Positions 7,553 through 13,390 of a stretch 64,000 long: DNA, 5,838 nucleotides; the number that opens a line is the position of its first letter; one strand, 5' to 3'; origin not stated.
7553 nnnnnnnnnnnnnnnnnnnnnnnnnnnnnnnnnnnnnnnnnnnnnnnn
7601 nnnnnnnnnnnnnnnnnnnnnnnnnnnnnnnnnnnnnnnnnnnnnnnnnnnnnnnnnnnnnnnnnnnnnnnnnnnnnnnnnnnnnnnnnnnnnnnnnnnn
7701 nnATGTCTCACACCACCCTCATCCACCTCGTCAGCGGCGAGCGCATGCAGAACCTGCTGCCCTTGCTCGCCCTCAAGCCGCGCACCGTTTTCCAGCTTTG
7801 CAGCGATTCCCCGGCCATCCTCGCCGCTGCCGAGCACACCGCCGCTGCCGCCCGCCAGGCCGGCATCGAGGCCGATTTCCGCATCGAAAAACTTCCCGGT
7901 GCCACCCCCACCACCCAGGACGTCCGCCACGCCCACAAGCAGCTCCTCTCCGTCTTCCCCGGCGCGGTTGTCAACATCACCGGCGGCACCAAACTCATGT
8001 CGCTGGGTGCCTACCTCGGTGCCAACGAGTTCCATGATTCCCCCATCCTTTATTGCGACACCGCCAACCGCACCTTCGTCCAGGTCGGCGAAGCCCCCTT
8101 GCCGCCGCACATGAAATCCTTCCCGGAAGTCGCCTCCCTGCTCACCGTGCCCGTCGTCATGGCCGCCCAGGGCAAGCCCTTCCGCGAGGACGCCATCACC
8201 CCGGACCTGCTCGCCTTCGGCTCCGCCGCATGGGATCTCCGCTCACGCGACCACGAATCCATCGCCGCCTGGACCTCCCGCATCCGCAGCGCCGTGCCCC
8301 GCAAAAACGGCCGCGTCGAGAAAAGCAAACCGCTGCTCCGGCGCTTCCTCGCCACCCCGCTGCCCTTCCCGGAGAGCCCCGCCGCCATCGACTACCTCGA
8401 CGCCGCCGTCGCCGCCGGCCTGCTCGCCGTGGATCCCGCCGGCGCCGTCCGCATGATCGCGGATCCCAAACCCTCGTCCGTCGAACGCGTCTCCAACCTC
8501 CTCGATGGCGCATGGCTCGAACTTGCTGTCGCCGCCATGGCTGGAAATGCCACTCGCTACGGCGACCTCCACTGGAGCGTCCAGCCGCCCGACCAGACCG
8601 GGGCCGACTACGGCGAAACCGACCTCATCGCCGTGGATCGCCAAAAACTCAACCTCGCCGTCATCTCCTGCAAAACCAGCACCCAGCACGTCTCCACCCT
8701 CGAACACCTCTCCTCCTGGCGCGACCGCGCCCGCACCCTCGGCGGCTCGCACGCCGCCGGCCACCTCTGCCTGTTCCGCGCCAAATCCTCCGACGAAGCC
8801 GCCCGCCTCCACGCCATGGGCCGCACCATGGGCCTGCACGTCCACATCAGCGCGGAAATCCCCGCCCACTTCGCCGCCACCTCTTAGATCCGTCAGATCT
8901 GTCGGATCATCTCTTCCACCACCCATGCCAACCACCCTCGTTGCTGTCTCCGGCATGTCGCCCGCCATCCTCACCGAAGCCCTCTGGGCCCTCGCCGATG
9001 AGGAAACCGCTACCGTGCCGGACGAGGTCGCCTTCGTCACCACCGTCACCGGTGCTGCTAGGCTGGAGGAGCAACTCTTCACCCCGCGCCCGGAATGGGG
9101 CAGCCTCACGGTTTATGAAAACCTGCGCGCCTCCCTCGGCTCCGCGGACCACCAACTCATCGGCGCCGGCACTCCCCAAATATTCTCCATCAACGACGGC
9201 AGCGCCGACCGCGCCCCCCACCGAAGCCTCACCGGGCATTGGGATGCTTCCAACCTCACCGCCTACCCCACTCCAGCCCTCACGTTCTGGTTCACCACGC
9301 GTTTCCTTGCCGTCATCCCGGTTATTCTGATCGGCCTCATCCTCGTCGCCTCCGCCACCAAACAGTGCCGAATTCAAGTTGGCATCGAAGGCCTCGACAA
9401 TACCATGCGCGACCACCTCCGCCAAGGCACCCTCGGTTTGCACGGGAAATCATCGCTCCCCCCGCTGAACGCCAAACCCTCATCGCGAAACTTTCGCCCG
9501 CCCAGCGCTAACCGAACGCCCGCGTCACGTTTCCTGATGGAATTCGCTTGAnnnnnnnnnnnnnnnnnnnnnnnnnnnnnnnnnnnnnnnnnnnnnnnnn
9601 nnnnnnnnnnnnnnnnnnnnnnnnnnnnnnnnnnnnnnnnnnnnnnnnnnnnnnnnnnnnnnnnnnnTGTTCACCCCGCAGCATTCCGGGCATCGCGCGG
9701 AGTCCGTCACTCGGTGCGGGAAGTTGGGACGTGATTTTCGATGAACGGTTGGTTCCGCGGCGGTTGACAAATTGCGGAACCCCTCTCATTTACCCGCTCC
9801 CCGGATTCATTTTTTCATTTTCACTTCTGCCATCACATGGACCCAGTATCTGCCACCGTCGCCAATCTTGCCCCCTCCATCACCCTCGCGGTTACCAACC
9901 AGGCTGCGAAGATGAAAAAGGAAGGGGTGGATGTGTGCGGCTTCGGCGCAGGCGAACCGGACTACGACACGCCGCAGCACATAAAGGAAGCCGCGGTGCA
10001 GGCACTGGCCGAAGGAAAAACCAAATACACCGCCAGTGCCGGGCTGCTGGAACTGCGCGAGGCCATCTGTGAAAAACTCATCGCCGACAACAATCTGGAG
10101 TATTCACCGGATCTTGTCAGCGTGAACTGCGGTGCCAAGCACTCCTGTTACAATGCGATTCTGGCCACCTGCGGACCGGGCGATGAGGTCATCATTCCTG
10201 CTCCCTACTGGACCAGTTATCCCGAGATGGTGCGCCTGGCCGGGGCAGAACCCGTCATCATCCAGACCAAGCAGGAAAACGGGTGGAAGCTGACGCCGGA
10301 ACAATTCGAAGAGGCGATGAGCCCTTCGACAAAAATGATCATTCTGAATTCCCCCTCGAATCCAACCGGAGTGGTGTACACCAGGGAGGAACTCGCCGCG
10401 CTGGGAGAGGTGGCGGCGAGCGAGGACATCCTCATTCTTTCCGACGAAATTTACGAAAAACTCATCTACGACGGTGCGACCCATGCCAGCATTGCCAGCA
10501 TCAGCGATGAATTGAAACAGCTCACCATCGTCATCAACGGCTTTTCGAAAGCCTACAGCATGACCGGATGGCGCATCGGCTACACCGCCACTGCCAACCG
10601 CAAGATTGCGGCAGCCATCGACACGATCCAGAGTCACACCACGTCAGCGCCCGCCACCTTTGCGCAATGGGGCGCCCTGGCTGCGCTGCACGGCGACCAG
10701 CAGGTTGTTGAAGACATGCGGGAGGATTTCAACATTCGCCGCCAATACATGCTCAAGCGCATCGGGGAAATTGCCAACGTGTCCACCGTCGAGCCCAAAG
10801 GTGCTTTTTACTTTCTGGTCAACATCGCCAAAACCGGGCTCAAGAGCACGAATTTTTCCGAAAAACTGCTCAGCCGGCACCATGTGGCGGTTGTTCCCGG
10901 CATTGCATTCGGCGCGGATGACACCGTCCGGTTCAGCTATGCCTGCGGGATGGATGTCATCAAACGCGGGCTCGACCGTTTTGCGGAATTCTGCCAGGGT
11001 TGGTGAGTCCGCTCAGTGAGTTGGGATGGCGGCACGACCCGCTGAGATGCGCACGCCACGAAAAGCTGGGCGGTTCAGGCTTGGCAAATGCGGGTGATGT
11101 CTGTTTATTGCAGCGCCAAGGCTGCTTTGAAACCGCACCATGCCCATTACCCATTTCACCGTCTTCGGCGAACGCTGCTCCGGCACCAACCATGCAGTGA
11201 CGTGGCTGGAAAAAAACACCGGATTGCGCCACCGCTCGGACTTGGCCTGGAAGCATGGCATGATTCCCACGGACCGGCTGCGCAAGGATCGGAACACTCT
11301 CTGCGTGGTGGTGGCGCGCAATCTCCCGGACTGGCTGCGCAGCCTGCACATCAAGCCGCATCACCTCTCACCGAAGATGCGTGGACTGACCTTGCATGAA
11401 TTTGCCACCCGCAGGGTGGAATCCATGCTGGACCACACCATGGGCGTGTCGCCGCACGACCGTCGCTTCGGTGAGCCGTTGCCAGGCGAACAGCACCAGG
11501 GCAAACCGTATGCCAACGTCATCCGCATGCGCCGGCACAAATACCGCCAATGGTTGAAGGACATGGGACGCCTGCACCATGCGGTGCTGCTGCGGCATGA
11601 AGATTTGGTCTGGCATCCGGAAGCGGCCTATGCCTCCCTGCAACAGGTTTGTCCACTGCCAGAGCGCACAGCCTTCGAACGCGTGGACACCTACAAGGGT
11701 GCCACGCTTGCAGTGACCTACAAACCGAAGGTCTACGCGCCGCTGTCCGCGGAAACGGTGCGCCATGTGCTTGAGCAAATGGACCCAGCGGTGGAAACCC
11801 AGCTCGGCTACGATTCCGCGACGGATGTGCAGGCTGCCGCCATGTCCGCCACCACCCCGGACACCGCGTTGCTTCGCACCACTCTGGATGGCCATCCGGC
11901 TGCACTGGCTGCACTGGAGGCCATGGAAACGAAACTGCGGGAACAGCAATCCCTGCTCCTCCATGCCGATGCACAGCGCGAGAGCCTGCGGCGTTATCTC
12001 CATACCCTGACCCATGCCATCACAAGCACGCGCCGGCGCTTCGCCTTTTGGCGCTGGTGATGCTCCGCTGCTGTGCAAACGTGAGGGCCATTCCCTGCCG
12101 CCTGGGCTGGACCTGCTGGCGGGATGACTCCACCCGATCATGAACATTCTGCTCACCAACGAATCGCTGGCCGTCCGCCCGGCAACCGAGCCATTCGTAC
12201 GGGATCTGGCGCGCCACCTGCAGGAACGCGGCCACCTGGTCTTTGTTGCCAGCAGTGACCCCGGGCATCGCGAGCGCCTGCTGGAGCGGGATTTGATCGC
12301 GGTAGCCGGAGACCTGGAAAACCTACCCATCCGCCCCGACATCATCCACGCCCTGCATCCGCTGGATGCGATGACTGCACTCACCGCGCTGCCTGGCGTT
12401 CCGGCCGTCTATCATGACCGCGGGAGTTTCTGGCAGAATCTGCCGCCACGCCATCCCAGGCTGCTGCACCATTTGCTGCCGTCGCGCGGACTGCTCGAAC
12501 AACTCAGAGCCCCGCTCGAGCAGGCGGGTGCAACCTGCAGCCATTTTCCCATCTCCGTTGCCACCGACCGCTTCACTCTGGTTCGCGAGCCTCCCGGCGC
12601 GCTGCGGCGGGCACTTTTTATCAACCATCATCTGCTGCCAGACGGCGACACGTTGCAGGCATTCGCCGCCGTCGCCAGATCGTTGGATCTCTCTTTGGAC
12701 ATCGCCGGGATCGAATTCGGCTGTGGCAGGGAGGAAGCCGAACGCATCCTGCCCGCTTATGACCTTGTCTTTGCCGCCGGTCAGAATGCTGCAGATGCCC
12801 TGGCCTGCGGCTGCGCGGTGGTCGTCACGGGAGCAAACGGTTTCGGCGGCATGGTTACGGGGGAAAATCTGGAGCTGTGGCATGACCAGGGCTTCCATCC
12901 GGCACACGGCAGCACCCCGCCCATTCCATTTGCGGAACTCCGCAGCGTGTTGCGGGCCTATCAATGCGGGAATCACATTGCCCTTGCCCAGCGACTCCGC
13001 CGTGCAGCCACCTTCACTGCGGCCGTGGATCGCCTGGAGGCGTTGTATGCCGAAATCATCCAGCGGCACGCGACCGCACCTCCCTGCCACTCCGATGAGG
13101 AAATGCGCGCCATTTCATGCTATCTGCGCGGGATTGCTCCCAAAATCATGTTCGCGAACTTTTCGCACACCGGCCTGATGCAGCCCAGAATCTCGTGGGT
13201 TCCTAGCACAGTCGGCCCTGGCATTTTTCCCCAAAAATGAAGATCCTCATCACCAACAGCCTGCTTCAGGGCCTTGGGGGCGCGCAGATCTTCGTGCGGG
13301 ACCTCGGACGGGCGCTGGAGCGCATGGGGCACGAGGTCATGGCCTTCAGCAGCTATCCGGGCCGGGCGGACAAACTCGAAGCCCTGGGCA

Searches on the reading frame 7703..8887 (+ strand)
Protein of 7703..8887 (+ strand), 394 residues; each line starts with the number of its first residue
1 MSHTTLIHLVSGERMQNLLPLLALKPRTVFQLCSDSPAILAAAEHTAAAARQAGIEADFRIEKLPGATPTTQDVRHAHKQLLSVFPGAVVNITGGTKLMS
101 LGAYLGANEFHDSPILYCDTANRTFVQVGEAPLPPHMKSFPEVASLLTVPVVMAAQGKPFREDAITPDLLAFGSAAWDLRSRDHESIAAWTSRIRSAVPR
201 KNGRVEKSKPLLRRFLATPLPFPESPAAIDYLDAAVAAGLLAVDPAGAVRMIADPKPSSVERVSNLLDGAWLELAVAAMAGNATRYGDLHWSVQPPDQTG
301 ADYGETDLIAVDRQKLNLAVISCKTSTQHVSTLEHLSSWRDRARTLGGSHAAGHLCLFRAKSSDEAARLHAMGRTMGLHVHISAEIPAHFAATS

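Call 3: search_protein_families(library=pfam, proteins=[window:7703-8887:+], max_evalue=0.01)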
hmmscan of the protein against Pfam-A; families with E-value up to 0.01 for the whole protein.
window:7703-8887:+ (394 aa): 2 families
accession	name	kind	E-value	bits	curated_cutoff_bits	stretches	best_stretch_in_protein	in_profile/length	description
PF23400.1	CARF_Card1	-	2.5e-06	28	24.6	1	88-128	89-128/146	Card1 CARF domain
PF09002.17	Card1_endonuc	-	0.0015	18.5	26.4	1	264-362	5-103/136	Card1-like, endonuclease domain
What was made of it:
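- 7703..8887 (+): Can2/Card1-like CARF nuclease (394 aa). Pfam CARF_Card1 at 2.5e-6, above the cutoff, and Card1_endonuc at 1.5e-3, below it (call 3).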

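Call 5: search_protein_families(library=ncbifam, proteins=[window:7703-8887:+], max_evalue=0.01)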
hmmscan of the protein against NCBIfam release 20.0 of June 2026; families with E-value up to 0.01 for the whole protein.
window:7703-8887:+ (394 aa): 0 families

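Call 36: search_solved_structures(query=window:7703-8884:+, max_evalue=1, show_alignments=2)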
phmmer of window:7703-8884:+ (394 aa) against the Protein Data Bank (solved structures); distinct sequences matched with E-value up to 1: 5.
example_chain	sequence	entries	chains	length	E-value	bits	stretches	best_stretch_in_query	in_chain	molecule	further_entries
7bdv_A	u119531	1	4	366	4.5e-06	29.1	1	3-125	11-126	Can2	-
8t64_A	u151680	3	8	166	0.0079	18.4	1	36-112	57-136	Cam1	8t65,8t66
6wxw_A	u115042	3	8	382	0.11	14.7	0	85-117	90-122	Card1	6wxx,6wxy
6xl1_A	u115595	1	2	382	0.38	12.8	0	85-117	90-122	Card1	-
8fbc_A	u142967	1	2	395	0.44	12.6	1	138-170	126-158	Cytochrome P450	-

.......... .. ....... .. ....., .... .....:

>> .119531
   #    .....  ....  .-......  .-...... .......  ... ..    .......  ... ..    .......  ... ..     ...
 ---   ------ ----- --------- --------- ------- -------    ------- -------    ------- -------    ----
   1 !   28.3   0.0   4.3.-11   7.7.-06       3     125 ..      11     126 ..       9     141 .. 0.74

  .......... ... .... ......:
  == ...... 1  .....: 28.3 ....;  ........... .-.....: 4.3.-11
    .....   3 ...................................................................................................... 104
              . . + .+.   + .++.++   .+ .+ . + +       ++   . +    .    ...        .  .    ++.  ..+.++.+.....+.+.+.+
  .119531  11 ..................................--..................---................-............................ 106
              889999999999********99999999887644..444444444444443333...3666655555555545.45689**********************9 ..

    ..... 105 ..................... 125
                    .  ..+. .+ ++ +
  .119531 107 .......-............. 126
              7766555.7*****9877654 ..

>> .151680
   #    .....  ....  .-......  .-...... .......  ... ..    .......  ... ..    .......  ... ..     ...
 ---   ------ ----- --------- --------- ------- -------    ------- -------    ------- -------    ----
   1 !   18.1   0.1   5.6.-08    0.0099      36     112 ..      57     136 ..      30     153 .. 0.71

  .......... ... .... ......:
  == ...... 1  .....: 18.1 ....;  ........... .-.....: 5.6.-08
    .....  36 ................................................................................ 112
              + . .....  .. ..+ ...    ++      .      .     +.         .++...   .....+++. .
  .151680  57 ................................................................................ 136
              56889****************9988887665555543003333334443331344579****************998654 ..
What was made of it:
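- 7703..8887 (+): PDB match to Can2 7bdv at 4.5e-6 over the CARF domain (call 36).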

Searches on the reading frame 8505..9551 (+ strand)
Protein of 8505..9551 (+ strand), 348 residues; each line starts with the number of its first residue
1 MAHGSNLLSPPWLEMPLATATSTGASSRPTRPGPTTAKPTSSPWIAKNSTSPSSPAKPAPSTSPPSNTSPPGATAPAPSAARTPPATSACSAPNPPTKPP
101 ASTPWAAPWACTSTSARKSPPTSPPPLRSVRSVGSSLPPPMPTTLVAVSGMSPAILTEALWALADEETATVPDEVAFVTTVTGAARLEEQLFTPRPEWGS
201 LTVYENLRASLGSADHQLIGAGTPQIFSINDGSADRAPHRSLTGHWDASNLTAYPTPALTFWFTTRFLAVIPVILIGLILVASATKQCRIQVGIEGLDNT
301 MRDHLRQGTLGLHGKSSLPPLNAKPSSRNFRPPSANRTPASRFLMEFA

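Call 10: search_protein_families(library=pfam, proteins=[window:8505-9551:+], max_evalue=0.01)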
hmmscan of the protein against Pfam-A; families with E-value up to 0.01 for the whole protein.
window:8505-9551:+ (348 aa): 0 families

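Call 12: search_protein_families(library=ncbifam, proteins=[window:8505-9551:+], max_evalue=0.01)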
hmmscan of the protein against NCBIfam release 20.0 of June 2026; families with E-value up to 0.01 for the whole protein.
window:8505-9551:+ (348 aa): 1 family
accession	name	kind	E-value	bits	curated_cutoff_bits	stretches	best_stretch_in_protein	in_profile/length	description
TIGR02584.1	cas_NE0113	equivalog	1.8e-14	54.3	80.65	1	145-209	2-64/209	CRISPR-associated ring nuclease Csm6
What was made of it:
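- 8925..9551 (+): 3'-truncated remnant of an NE0113-family (TIGR02584) CARF ring-nuclease gene. Only about 8925..9248 is homologous. TIGR02584 scores 54 bits against a cutoff of 80.65, over the first 65 aa only (call 12).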

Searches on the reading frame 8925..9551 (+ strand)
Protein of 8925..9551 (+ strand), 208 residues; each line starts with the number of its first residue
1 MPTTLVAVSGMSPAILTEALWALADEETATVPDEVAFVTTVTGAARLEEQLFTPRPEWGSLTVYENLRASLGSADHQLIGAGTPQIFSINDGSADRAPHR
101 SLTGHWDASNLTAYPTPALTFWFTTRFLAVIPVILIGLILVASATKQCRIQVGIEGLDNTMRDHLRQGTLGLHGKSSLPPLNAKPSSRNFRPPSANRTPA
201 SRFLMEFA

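Call 37: search_solved_structures(query=window:8925-9548:+, max_evalue=1, show_alignments=2)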
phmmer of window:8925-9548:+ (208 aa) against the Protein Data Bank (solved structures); distinct sequences matched with E-value up to 1: 11.
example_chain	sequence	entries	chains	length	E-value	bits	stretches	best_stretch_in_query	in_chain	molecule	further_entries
8oh7_A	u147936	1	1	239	0.3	14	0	9-28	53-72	Designed Armadillo repeat protein with four internal modules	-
7qnp_AAA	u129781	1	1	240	0.37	13.7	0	3-28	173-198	Designed Armadillo Repeat Protein N(A4)M4C(AII)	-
4db8_A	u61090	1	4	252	0.37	13.7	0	3-28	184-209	Armadillo-repeat Protein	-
5aei_A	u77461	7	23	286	0.37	13.7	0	3-28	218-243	DESIGNED ARMADILLO REPEAT PROTEIN YIIIM5AII | YIIIM5AII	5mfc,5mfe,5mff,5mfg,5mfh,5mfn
5mfm_A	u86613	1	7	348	0.51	13.2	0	3-44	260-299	YIIIM6AII_GS11_(KR)5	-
5mfm_C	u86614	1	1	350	0.51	13.2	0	3-44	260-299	Importin subunit alpha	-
5mfl_A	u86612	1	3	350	0.64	12.9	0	3-28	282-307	(KR)5_GS10_YIIIM6AII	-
4dba_A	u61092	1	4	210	0.77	12.6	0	3-28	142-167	Designed Armadillo repeat protein, YIIM3AII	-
1cch_A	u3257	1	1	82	0.78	12.6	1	141-181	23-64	CYTOCHROME C551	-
4db6_A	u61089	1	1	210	0.79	12.6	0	3-28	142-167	Armadillo repeat protein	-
5mfo_A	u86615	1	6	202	0.99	12.3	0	3-28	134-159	YIIIM3AIII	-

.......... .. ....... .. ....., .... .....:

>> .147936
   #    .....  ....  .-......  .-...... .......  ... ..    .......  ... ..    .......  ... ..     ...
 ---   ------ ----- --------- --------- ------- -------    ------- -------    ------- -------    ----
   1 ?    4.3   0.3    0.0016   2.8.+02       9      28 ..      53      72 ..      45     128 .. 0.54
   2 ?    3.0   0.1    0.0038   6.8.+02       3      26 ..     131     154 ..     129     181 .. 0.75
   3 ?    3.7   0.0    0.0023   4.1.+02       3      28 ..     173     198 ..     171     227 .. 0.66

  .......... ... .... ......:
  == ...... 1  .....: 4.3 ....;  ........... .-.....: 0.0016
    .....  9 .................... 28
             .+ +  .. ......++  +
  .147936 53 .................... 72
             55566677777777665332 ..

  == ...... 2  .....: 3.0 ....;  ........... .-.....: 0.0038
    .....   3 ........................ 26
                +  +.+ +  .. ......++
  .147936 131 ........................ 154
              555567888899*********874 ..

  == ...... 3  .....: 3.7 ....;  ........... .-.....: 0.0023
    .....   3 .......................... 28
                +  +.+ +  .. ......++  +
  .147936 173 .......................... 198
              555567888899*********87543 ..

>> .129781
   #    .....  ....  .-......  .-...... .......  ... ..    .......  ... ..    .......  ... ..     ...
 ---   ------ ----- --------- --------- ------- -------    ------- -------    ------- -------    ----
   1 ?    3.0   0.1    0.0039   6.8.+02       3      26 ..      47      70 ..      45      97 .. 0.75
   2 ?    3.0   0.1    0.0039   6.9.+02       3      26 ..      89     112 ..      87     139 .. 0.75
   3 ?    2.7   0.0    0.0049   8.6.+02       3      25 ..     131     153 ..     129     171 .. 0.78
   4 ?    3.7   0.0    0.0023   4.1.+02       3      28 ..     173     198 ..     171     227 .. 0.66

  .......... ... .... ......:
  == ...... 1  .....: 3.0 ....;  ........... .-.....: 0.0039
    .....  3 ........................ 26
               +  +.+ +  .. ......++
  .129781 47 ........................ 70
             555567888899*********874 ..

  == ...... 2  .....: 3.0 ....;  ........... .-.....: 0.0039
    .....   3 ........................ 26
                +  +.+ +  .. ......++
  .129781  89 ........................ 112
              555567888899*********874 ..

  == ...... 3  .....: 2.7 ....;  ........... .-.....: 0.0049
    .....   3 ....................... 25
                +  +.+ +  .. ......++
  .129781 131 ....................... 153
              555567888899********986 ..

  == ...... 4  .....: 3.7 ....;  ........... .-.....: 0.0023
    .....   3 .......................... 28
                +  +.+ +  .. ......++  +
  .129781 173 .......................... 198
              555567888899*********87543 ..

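Call 38: search_protein_families(library=pfam, proteins=[window:8925-9551:+], max_evalue=1)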
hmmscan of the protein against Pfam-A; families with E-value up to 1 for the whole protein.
window:8925-9551:+ (208 aa): 0 families

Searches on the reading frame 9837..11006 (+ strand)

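Call 10: search_protein_families(library=pfam, proteins=[window:9837-11006:+], max_evalue=0.01)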
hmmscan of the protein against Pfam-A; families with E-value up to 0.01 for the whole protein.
window:9837-11006:+ (389 aa): 4 families
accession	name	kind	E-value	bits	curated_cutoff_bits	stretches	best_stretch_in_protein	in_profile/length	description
PF00155.27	Aminotran_1_2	-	5.1e-75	253.3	19.7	1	32-374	2-353/361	Aminotransferase class I and II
PF01041.23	DegT_DnrJ_EryC1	-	3e-08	33.7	19.8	1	103-203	54-145/360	DegT/DnrJ/EryC1/StrS aminotransferase family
PF01053.26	Cys_Met_Meta_PP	-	0.00015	20.9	27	1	86-203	63-173/381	Cys/Met metabolism PLP-dependent enzyme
PF00266.25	Aminotran_5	-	0.0021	17.5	21.5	1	110-203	83-175/371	Aminotransferase class-V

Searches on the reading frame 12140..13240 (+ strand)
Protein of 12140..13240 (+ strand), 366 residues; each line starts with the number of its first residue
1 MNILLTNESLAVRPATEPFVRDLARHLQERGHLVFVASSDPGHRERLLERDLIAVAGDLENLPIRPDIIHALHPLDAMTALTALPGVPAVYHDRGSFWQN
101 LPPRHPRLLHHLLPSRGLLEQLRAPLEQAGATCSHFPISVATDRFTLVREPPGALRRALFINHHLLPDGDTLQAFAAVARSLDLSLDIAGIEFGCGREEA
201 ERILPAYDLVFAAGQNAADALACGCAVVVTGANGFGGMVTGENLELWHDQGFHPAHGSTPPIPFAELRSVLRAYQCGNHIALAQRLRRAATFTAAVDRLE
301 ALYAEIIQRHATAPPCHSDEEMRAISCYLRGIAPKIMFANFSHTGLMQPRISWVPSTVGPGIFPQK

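Call 10: search_protein_families(library=pfam, proteins=[window:12140-13240:+], max_evalue=0.01)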
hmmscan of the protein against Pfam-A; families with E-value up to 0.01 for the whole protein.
window:12140-13240:+ (366 aa): 2 families
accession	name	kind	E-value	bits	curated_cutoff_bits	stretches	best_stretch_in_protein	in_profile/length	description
PF13439.12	Glyco_transf_4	-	2.5e-05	24.8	28.5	1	19-109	7-109/170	Glycosyltransferase Family 4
PF10442.14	FIST_C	-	0.0067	17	28.5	0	9-63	23-78/131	FIST C domain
